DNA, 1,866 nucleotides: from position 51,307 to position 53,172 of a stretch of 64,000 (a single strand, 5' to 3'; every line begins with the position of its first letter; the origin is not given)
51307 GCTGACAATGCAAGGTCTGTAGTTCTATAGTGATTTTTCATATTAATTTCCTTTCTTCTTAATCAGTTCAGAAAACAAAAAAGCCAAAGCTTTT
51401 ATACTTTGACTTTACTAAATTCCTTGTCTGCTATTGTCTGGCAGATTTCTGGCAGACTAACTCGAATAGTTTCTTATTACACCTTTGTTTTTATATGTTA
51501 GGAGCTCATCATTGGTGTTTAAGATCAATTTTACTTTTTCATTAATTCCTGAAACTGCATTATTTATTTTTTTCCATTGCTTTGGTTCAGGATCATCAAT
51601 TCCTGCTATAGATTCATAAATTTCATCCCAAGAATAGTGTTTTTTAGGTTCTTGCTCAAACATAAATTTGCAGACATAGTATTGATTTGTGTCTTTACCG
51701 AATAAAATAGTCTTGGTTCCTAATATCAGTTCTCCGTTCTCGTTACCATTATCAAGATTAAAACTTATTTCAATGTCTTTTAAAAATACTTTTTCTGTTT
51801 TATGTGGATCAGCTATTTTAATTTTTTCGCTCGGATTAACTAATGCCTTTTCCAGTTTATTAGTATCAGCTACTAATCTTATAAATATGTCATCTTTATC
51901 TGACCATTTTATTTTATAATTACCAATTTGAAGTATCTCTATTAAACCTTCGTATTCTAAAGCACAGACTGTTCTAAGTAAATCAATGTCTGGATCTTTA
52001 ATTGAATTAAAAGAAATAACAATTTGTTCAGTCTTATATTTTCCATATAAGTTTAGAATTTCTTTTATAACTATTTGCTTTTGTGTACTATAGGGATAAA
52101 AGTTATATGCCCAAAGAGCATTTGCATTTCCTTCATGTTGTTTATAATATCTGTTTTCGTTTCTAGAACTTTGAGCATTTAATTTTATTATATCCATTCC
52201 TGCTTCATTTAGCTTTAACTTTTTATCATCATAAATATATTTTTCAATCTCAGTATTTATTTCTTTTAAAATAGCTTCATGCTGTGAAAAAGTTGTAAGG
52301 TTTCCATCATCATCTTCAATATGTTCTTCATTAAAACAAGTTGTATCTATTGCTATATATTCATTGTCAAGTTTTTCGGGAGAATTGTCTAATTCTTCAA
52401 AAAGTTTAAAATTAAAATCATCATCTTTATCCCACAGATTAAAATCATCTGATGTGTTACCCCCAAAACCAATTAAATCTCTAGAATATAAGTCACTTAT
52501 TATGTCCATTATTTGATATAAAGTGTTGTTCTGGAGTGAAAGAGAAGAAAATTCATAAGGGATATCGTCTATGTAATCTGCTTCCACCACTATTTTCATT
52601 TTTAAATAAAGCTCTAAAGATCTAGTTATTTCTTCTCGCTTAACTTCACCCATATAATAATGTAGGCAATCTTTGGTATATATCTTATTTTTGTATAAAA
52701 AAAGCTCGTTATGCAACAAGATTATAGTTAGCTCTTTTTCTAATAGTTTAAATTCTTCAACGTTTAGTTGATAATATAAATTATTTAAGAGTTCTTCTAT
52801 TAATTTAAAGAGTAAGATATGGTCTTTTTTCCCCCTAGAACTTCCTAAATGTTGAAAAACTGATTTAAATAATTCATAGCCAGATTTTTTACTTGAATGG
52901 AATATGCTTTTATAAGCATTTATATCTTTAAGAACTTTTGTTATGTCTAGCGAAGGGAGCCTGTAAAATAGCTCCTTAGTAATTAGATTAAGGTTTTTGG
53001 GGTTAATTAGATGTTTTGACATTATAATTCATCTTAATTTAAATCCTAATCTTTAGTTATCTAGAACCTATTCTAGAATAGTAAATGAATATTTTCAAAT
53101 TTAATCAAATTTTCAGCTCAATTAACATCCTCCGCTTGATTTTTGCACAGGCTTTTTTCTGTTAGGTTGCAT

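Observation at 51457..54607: XRE-HTH / SIR2_2 NADase-like / 521-aa orphan cassette: candidate undescribed anti-phage system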

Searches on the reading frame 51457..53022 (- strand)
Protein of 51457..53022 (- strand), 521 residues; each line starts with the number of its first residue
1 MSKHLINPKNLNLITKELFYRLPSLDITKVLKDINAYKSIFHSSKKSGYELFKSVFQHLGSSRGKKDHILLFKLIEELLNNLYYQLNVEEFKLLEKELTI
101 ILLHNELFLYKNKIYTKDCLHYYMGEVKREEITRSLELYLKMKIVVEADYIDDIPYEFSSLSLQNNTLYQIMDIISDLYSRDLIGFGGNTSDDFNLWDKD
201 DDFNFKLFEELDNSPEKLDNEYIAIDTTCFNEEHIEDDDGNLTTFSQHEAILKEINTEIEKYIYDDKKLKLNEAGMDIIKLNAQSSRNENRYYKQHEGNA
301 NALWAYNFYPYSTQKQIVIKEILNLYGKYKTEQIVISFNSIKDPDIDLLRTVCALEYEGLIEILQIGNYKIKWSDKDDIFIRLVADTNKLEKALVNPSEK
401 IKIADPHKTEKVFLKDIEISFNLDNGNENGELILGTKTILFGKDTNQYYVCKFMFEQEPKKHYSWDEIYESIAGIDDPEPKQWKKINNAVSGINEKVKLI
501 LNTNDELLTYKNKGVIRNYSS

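Call 3: search_protein_families(library=pfam, proteins=[window:51457-53022:-], max_evalue=0.01)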
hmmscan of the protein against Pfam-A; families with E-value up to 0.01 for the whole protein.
window:51457-53022:- (521 aa): 0 families

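Call 4: search_protein_families(library=padloc, proteins=[window:51457-53022:-], max_evalue=0.01)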
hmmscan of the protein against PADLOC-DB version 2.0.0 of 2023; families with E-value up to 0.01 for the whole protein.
window:51457-53022:- (521 aa): 0 families

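Call 5: search_protein_families(library=ncbifam, proteins=[window:51457-53022:-], max_evalue=0.01)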
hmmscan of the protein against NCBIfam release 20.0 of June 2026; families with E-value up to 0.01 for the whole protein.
window:51457-53022:- (521 aa): 0 families

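Call 6: search_protein_families(library=phrogs, proteins=[window:51457-53022:-], max_evalue=0.01)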
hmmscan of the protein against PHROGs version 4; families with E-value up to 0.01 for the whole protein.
window:51457-53022:- (521 aa): 0 families

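Call 7: find_homologous_proteins(query=window:51457-53022:-)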
Query window:51457-53022:- (521 aa): 4 proteins with E <= 0.001 among 8000 candidates.
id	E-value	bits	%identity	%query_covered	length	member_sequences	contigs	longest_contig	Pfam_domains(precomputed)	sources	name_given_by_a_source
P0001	0.0e+0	1154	100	100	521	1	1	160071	-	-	-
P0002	9.1e-157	541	53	100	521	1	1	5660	-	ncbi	-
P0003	6.1e-144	499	50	100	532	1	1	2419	-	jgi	jgi:hypothetical protein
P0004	4.3e-143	496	49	100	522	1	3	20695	-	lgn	-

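Call 8: find_encoding_contigs(protein=P0004, flank=10000, max_places=5)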
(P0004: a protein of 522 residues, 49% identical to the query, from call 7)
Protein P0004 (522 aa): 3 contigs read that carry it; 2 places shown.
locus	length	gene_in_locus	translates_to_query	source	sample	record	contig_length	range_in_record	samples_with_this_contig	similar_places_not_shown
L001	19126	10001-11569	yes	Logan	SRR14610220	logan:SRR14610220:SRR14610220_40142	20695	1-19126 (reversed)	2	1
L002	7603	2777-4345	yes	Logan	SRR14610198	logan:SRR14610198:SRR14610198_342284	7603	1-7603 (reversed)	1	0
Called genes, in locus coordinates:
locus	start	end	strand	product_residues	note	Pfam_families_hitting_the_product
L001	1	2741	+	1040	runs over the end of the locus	PF00873:ACR_tran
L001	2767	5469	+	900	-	PF00690:Cation_ATPase_N, PF00122:E1-E2_ATPase, PF00702:Hydrolase, PF13246:Cation_ATPase, PF00689:Cation_ATPase_C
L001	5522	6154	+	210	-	PF07885:Ion_trans_2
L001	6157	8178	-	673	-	-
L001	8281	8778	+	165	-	-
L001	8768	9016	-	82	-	PF01381:HTH_3 (faint)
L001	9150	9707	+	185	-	-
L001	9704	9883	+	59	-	-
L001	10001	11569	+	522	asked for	-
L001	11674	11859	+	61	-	-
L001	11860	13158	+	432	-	PF02195:ParB_N, PF01170:UPF0020 (faint), PF01555:N6_N4_Mtase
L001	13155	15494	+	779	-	PF12965:DUF3854, PF19263:DUF5906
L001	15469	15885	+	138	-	-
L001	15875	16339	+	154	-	-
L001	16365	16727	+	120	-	-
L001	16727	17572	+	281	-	-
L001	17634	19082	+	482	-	PF00239:Resolvase, PF07508:Recombinase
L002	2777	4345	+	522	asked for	-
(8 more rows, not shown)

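Call 9: find_encoding_contigs(protein=P0002, flank=10000, max_places=5)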
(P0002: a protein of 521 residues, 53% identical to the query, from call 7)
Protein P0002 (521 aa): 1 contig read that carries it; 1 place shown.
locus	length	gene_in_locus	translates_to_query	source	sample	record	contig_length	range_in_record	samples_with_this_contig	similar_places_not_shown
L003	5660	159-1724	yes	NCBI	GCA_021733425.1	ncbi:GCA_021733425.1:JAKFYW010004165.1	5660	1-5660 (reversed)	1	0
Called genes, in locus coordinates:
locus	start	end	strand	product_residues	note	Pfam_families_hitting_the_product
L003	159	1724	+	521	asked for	-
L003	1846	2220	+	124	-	-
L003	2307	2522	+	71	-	-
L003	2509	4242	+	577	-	PF01807:Zn_ribbon_DnaG, PF13155:Toprim_2, PF13662:Toprim_4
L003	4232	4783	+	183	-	-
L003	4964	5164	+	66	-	-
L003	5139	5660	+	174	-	?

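Call 10: find_encoding_contigs(protein=P0003, flank=10000, max_places=5)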
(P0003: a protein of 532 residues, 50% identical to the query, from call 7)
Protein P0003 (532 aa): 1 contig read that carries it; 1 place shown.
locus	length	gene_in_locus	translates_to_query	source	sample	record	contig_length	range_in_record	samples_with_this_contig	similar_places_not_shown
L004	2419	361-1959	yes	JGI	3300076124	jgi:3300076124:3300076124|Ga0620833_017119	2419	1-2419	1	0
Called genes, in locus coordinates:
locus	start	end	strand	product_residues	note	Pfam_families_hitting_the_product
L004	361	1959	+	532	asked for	-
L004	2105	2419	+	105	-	?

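Call 19: search_solved_structures(query=A1, max_evalue=10)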
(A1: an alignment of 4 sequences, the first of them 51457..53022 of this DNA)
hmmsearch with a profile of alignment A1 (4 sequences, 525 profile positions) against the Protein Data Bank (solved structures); distinct sequences matched with E-value up to 10: 0.

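Call 25: search_protein_families(library=pfam, proteins=[L001:9150-9707:+, L001:9704-9883:+, L001:8768-9016:-, L001:8281-8778:+, L001:6157-8178:-, L001:11674-11859:+], max_evalue=0.01)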
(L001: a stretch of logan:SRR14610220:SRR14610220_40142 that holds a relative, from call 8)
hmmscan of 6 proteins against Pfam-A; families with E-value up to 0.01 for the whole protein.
L001:9150-9707:+ (185 aa): 0 families

L001:9704-9883:+ (59 aa): 0 families

L001:8768-9016:- (82 aa): 3 families
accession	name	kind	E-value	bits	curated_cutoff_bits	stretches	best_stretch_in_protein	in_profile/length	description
PF01381.28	HTH_3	-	9.6e-06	26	23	1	11-71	1-55/55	Helix-turn-helix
PF12844.13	HTH_19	-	0.00042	20.6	30.2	1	34-75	21-62/64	Helix-turn-helix domain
PF13560.12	HTH_31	-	0.0019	18.9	27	1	11-69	6-59/64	Helix-turn-helix domain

L001:8281-8778:+ (165 aa): 1 family
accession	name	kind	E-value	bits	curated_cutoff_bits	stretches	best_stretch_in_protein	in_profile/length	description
PF08308.17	PEGA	-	0.00023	21.4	20.8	1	30-79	4-48/71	PEGA domain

L001:6157-8178:- (673 aa): 0 families

L001:11674-11859:+ (61 aa): 0 families

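Call 26: search_protein_representatives(alignment_id=A1)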
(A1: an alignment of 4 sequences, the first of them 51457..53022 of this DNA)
Query: 4 sequences, 525 profile positions. Proteins with E-value up to 0.001 (for the whole library): 377; up to 1e-10: 80; up to 1e-30: 8. The best 150 are listed.
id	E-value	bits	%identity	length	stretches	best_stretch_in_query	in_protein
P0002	1.7e-295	997.1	-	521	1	1-525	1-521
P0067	2.8e-46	174.8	-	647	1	3-395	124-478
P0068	9.1e-45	169.8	-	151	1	424-525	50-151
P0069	1.9e-38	148.9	-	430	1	5-388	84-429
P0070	1.4e-37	146.1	-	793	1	3-411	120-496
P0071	7.0e-37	143.7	-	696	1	4-398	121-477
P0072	1.2e-33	133.0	-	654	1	5-525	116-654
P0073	8.3e-33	130.3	-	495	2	277-525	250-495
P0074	4.7e-27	111.3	-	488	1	59-525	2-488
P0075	1.4e-24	103.2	-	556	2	305-464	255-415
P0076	3.6e-24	101.8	-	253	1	416-525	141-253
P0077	7.4e-24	100.8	-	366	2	246-417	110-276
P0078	2.7e-21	92.3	-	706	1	5-377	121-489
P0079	4.1e-21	91.7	-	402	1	177-400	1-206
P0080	3.4e-19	85.4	-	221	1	312-389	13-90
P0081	4.3e-19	85.0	-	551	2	415-525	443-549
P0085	6.8e-18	81.1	-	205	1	411-525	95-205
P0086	1.2e-17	80.3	-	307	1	393-525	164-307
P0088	2.6e-17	79.2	-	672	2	415-525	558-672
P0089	2.7e-17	79.1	-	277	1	396-525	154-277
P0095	1.7e-15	73.2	-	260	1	413-525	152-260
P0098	2.5e-15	72.6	-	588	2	410-525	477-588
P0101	8.2e-15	70.9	-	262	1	410-525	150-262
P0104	8.3e-14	67.6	-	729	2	144-389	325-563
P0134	5.0e-11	58.4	-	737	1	144-376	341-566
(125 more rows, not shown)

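Call 27: search_protein_families(library=pfam, proteins=[P0067, P0070, P0071, P0072, P0078, P0073, P0074, P0075, P0104, P0134], max_evalue=0.01)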
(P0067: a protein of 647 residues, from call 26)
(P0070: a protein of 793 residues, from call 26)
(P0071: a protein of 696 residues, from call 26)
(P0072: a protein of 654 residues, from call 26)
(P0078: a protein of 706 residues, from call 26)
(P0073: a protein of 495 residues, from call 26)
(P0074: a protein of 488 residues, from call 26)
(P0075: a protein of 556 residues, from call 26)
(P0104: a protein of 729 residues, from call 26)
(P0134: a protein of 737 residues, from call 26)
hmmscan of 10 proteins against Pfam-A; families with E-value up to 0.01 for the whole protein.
P0067 (647 aa): 2 families
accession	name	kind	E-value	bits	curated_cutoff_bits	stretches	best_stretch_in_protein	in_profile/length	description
PF23837.1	DUF7207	-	6.6e-05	23.3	27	1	360-444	13-95/120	Family of unknown function (DUF7207)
PF18860.6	AbiJ_NTD3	-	0.0021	18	32.5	1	187-231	80-123/167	AbiJ N-terminal domain 3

P0070 (793 aa): 1 family
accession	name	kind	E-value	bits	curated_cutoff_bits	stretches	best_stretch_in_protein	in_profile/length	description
PF18860.6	AbiJ_NTD3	-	9.6e-05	22.3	32.5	1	183-227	80-123/167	AbiJ N-terminal domain 3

P0071 (696 aa): 0 families

P0072 (654 aa): 0 families

P0078 (706 aa): 0 families

P0073 (495 aa): 0 families

P0074 (488 aa): 1 family
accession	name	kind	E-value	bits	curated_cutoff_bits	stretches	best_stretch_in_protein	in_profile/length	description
PF18860.6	AbiJ_NTD3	-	0.00098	19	32.5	1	10-53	80-122/167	AbiJ N-terminal domain 3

P0075 (556 aa): 1 family
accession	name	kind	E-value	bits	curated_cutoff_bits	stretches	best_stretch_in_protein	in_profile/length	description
PF18860.6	AbiJ_NTD3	-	0.00081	19.3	32.5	1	73-127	81-134/167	AbiJ N-terminal domain 3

P0104 (729 aa): 0 families

P0134 (737 aa): 0 families

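Call 28: search_protein_families(library=pfam, proteins=[P0068, P0076, P0085, P0086, P0089, P0095, P0101, P0081, P0088, P0098], max_evalue=0.01)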
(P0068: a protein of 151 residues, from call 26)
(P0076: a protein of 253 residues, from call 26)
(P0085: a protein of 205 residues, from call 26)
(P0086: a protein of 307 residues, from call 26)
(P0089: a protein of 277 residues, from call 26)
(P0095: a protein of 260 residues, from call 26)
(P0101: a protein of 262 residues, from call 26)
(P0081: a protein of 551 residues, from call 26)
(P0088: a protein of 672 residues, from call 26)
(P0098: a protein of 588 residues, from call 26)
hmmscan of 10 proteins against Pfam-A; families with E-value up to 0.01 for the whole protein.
P0068 (151 aa): 0 families

P0076 (253 aa): 1 family
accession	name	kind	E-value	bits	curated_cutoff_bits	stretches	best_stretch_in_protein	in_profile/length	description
PF07194.16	P2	-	0.0043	17.5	23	0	19-47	13-45/81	P2 response regulator binding domain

P0085 (205 aa): 0 families

P0086 (307 aa): 0 families

P0089 (277 aa): 0 families

P0095 (260 aa): 0 families

P0101 (262 aa): 0 families

P0081 (551 aa): 0 families

P0088 (672 aa): 0 families

P0098 (588 aa): 0 families

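Call 41: find_related_loci(query=A1, collection=genome_contigs, flank=10000)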
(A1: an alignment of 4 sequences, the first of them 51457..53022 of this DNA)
Query A1 (521 aa) in genome_contigs; peptide patterns used: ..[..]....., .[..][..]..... (x = any residue, [..] = any of these).
119 stretches matched a pattern, but none encodes a relative of the query by tblastn (E <= 1e-3).

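Call 47: predict_structure(alignment_id=A3)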
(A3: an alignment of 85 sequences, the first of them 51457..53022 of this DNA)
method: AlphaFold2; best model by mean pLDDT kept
length: 521 residues; sequences in the alignment: 85
mean_pLDDT: 85.9   pTM: 0.67
mean pLDDT of the five models: 85.9, 85.3, 85.3, 85.0, 84.5
residues with pLDDT >= 90: 314; 70-90: 136; 50-70: 43; < 50: 28
segments of 3 or more residues with pLDDT < 50: 268-274, 285-305
pLDDT, mean of each block of 10 residues (from residue 1): 86 96 91 83 77 93 92 96 92 91 91 84 70 93 90 85 94 95 83 81 92 92 81 84 87 93 68 52 48 39 53 94 96 94 91 94 95 94 94 84 58 95 85 92 92 97 97 93 92 92 95 95 73
secondary structure, 60 per line:
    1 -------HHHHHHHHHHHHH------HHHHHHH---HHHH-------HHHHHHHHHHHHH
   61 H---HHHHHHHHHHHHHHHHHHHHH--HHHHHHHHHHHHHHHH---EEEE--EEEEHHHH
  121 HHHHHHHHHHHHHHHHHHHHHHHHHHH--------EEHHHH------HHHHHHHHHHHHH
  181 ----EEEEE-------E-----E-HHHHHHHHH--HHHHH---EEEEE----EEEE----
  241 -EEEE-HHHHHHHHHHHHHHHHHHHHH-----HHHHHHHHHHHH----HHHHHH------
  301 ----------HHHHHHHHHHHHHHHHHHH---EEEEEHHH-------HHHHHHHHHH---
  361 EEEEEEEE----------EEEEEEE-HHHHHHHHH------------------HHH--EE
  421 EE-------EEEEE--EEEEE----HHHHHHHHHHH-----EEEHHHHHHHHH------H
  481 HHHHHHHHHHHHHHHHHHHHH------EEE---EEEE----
elements in order: H8-20 H27-33 H37-40 H48-61 H65-85 H88-103 E107-110 E113-116 H117-147 H158-161 H168-180 E185-189 H205-213 H216-220 E224-228 E233-236 E242-245 H247-267 H273-284 H289-294 H311-329 E333-337 H348-357 E361-368 E379-385 H387-395 E419-422 E430-434 E437-441 H446-456 E462-464 H465-473 H480-501 E508-510 E514-517

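Call 51: fold_search(model_id=the predicted structure, library=pdb)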
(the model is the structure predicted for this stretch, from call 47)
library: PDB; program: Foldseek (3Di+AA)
matches with E <= 10: 112; with E <= 0.001: 0
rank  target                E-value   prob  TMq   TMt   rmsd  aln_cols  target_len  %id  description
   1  5xbj                  3.1e-01  0.04  0.07  0.08  30.0       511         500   12  The structure of the flagellar hook junction protein HAP1 (FlgK) from Campylobacter jejuni (released 2017-12-06)
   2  8a5y_T                9.0e-01  0.08  0.18  0.15  25.2       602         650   11  S. cerevisiae apo unphosphorylated APC/C. (released 2022-08-31)
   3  5ejs_B                9.9e-01  0.02  0.09  0.09  26.1       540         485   10  Structure of Dictyostelium Discoideum Myosin VII MyTH4-FERM MF2 domain, mutant 1 (released 2016-07-06)
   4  8ffz_B                1.0e+00  0.04  0.12  0.08  26.5       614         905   12  TFIIIA-TFIIIC-Brf1-TBP complex bound to 5S rRNA gene (released 2023-06-21)
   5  8i5v_A                1.5e+00  0.13  0.09  0.13  11.0       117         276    8  DOCK10 mutant L1903Y complexed with Rac1 (released 2023-03-15)
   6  4xnh_B                1.8e+00  0.21  0.11  0.25  10.0        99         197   15  Crystal structure of yeast N-terminal acetyltransferase NatE (IP6) in complex with a bisubstrate (released 2016-07-20)
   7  6twz_C                2.0e+00  0.06  0.08  0.17  20.1       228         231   12  14-3-3 sigma complexed with a phosphorylated 16E6 peptide (released 2020-05-06)
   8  6twz_D                2.0e+00  0.06  0.08  0.17  20.2       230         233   12  14-3-3 sigma complexed with a phosphorylated 16E6 peptide (released 2020-05-06)
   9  1j0r_A                2.1e+00  0.28  0.11  0.41   9.4       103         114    9  Crystal structure of the replication termination protein mutant C110S (released 2003-11-20)
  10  8i5w_A                2.1e+00  0.11  0.08  0.13  11.1       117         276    9  Crystal structure of the DHR-2 domain of DOCK10 in complex with Rac1 (released 2023-03-15)
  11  5h7c_C                2.1e+00  0.04  0.10  0.12  21.0       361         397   12  Crystal structure of a repeat protein with two Protein A-DHR14 repeat modules (released 2017-06-28)
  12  5oma_D                2.4e+00  0.06  0.09  0.18  18.9       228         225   10  CH3 chimera of human 14-3-3 sigma with the StARD1 peptide including Ser57 (released 2017-10-11)
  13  9k86_A                2.9e+00  0.11  0.10  0.21  12.9       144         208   12  Cryo-EM structure of designed zinc-induced filament Fiber-n6-Zn1-HEHE-410 (released 2025-10-29)
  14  5h7c_A                3.0e+00  0.03  0.10  0.12  20.8       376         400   12  Crystal structure of a repeat protein with two Protein A-DHR14 repeat modules (released 2017-06-28)
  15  7dl8_D                3.2e+00  0.33  0.12  0.47   5.8       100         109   15  Crystal structure of ALBA1 from Trypanosoma brucei (released 2021-06-23)
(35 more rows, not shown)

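Call 52: find_encoding_contigs(protein=P0072, flank=8000, max_places=4)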
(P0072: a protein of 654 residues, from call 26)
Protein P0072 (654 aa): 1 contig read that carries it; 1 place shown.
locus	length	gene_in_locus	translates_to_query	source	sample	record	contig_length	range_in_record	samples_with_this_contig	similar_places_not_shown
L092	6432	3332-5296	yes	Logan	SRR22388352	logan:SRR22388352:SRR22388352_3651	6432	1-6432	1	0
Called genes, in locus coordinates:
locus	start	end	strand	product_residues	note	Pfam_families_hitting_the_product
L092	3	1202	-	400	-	?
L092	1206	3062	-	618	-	PF01555:N6_N4_Mtase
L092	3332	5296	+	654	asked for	-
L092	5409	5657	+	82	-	PF18903:DUF5659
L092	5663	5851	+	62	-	-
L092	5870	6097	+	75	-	-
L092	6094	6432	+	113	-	?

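Call 53: find_encoding_contigs(protein=P0073, flank=8000, max_places=4)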
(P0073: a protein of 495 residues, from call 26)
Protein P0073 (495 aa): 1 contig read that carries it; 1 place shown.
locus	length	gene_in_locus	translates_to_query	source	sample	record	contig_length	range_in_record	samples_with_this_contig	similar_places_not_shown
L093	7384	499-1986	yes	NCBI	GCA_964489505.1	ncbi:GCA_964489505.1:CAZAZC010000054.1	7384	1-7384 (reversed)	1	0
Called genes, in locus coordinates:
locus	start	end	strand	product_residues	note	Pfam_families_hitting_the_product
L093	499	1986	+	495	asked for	-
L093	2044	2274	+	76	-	-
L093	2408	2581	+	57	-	-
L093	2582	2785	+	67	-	-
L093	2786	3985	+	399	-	-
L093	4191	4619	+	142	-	-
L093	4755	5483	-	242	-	PF13646:HEAT_2 (faint)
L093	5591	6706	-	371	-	PF00589:Phage_integrase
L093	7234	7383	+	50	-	?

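Call 54: find_encoding_contigs(protein=P0067, flank=8000, max_places=4)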
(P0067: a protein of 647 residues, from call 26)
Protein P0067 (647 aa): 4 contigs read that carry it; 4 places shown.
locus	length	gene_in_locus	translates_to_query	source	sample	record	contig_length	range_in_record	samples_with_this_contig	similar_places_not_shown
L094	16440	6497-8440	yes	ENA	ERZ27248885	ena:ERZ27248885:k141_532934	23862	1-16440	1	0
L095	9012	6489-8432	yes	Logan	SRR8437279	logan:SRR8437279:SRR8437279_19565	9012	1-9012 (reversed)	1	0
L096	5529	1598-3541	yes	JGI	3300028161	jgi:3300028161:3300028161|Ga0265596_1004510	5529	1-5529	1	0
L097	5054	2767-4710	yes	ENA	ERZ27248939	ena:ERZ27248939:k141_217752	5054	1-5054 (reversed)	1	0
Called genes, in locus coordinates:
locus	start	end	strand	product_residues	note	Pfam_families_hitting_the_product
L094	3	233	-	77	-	?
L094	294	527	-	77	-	-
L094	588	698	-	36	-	-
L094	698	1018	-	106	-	-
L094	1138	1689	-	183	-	PF13671:AAA_33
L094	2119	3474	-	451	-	PF01420:Methylase_S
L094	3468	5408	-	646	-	PF13588:HSDR_N_2, PF02384:N6_Mtase, PF01170:UPF0020 (faint), PF07669:Eco57I (weak)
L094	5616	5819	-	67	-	PF12728:HTH_17, PF13411:MerR_1, PF00376:MerR (weak)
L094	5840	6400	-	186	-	-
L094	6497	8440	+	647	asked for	-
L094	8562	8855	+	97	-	PF18903:DUF5659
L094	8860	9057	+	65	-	-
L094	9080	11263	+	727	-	PF01751:Toprim (weak), PF13155:Toprim_2, PF13362:Toprim_3 (weak), PF13662:Toprim_4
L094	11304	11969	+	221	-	-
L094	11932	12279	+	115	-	-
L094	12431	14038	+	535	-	PF00239:Resolvase, PF07508:Recombinase (weak), PF13408:Zn_ribbon_recom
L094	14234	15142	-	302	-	PF18075:FtsX_ECD, PF02687:FtsX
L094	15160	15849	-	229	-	PF00005:ABC_tran, PF00931:NB-ARC (faint), PF13401:AAA_22 (faint), PF13304:AAA_21 (faint)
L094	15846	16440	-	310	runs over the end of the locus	PF03462:PCRF, PF00472:RF-1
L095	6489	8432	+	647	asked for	-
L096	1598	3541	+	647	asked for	-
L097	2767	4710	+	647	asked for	-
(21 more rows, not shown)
